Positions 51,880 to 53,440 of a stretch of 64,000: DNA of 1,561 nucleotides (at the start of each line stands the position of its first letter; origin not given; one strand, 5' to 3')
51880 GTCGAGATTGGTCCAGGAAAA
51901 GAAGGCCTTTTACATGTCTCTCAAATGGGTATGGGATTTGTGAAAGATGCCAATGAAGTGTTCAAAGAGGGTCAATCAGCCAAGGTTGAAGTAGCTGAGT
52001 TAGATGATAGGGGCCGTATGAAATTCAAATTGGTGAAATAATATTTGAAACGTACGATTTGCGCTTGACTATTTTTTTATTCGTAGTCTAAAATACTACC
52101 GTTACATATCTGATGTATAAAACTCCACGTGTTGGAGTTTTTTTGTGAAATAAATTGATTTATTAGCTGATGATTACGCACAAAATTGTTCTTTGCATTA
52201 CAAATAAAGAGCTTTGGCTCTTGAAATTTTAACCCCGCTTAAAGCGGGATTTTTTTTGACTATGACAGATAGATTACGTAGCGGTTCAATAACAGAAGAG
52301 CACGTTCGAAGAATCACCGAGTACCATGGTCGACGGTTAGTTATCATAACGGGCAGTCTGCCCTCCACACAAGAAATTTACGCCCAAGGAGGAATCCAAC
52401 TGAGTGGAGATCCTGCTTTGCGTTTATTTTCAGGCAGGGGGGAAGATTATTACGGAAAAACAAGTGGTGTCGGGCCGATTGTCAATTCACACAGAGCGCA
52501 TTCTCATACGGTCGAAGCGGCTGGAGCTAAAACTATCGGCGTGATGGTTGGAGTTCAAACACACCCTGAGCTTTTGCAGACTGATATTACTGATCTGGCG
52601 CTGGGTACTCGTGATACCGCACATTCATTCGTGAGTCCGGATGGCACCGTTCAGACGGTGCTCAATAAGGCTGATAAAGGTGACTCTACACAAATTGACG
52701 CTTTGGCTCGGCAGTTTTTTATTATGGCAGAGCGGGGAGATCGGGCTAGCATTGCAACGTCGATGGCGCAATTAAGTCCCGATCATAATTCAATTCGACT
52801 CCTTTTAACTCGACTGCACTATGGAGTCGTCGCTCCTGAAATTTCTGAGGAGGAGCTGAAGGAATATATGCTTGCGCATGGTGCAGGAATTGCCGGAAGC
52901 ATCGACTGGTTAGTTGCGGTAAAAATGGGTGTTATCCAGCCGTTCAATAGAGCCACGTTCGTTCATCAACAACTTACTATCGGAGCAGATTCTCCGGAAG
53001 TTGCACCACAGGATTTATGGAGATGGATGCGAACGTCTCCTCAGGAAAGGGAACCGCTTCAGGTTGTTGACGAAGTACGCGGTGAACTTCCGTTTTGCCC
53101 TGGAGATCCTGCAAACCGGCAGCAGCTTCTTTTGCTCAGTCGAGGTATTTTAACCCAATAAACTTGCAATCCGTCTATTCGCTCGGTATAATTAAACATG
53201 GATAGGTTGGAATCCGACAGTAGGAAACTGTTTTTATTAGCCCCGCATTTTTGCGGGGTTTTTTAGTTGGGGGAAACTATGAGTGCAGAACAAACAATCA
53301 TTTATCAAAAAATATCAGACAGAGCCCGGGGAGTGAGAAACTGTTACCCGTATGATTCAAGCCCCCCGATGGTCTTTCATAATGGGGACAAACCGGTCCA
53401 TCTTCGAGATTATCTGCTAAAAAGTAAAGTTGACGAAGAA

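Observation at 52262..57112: Second accessory island: unknown protein, HD hydrolase, deoxynucleoside kinase, APH-like kinase, and a divergent HD hydrolase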

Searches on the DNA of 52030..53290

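Call 58: search_rna_families(source=window, start=52030, end=53290, threshold=evalue, max_evalue=1)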
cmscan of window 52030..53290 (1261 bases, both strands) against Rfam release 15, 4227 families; matches with E-value up to 1: 11.
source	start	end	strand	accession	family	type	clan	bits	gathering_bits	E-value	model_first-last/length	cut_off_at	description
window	52120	52193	-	RF02236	asX2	Gene; sRNA;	-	23.6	70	0.056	1-87/87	no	Xanthomonas sRNA asX2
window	53202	53266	+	RF00513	Trp_leader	Cis-reg; leader;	-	22.1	41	0.11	1-100/100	no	Tryptophan operon leader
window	52181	52257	+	RF00513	Trp_leader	Cis-reg; leader;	-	21.1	41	0.19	1-100/100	no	Tryptophan operon leader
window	53221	53266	+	RF00057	RyhB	Gene; sRNA;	-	21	55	0.47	1-67/67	no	RyhB RNA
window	52190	52257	+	RF02837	anti-hemB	Gene; sRNA;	-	20.4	49.5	0.052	1-81/81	no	Burkholderia RNA 7 (anti-hemB)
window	52108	52258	+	RF01808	MicX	Gene; sRNA;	-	20.4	75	0.069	1-194/194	no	MicX Vibrio cholerae sRNA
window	52224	52257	-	RF02628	Hrs1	Gene; sRNA;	-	20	56.4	0.45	1-74/74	no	Hfq-regulated sRNA 1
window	52123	52255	+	RF02766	Ysr49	Gene; sRNA;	-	19.4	95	0.55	1-124/124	no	Yersinia sRNA 49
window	53153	53267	+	RF00022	GcvB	Gene;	-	18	42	0.26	1-204/204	no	GcvB RNA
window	53213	53267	+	RF02837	anti-hemB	Gene; sRNA;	-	16.9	49.5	0.5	1-81/81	no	Burkholderia RNA 7 (anti-hemB)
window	52098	52234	+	RF00290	BaMV_CRE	Cis-reg;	-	16.8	100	0.88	1-140/140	no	Bamboo mosaic potexvirus (BaMV) cis-regulatory element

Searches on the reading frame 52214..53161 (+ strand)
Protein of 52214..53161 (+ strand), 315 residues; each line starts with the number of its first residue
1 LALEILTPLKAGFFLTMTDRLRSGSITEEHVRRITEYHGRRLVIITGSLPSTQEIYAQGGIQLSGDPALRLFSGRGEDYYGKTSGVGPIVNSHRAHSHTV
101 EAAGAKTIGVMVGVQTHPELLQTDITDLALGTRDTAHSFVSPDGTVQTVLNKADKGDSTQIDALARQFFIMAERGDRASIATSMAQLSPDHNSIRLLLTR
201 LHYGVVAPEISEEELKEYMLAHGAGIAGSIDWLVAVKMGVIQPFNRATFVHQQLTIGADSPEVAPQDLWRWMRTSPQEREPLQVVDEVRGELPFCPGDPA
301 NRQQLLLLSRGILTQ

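Call 3: search_protein_families(library=pfam, proteins=[window:52214-53161:+], max_evalue=1)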
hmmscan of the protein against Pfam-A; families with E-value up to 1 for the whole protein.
window:52214-53161:+ (315 aa): 0 families

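Call 4: search_protein_families(library=ncbifam, proteins=[window:52214-53161:+], max_evalue=1)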
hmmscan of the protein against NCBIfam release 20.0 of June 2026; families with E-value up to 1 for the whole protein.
window:52214-53161:+ (315 aa): 0 families

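Call 11: search_solved_structures(query=window:52262-53158:+, max_evalue=10, show_alignments=1)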
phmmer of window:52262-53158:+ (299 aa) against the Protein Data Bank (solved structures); distinct sequences matched with E-value up to 10: 1.
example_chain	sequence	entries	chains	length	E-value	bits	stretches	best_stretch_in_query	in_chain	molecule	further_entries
2xgx_A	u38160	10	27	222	1.4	11.3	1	261-291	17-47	GLOBAL NITROGEN REGULATOR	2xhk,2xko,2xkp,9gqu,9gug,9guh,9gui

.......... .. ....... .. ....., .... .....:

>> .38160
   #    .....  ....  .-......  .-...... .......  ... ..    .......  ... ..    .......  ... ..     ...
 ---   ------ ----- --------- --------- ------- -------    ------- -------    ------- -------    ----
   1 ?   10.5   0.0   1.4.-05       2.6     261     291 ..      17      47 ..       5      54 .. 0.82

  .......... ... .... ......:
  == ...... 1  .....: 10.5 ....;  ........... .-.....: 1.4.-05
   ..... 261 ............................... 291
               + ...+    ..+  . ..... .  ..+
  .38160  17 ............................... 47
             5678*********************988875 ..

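Call 62: search_dna_similar(query=window:52262-53158:+, collection=phages, mode=protein, max_evalue=0.01, max_rows=10)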
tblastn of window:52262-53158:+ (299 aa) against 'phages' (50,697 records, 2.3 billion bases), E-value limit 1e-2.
No match.

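Call 66: search_protein_families(library=padloc, proteins=[window:52262-53158:+], max_evalue=0.01)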
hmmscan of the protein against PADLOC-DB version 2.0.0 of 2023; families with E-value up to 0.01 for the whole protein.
window:52262-53158:+ (299 aa): 0 families

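Call 74: search_protein_families(library=pfam, proteins=[window:52262-53158:+], max_evalue=0.1)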
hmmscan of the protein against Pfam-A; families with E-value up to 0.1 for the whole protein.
window:52262-53158:+ (299 aa): 0 families

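Call 122: list_cluster_members(proteins=[window:52214-53158:+, window:53279-54697:+, window:54690-55334:+, window:55334-56509:+, window:56507-57112:-])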
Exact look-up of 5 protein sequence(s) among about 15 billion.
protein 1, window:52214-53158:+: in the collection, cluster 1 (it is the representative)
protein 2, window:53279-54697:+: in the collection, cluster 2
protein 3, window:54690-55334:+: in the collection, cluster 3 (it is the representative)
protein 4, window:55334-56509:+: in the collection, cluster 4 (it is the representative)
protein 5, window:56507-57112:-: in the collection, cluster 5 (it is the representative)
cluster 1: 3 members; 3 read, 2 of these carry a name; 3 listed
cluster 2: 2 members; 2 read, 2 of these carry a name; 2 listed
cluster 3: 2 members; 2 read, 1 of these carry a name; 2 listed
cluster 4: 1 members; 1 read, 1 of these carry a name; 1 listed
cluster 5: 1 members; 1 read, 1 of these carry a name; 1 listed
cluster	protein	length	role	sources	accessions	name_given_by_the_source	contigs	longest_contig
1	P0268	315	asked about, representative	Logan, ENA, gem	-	-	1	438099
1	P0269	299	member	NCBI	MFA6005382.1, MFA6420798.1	MAG: hypothetical protein WC775_02750 [Patescibacteria group bacterium]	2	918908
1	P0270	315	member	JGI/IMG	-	hypothetical protein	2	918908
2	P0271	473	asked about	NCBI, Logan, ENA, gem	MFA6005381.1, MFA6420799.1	MAG: hypothetical protein WC775_02745 [Patescibacteria group bacterium]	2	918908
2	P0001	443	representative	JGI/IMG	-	hypothetical protein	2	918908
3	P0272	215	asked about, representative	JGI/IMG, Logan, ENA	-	-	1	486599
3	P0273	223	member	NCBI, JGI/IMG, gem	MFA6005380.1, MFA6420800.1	MAG: deoxynucleoside kinase [Patescibacteria group bacterium] | deoxyadenosine/deoxycytidine kinase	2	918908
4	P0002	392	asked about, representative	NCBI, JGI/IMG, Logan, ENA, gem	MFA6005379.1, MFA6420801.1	MAG: hypothetical protein WC775_02735 [Patescibacteria group bacterium] | hypothetical protein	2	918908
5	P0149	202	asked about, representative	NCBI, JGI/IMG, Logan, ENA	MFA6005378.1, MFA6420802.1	MAG: hypothetical protein WC775_02730 [Patescibacteria group bacterium] | hypothetical protein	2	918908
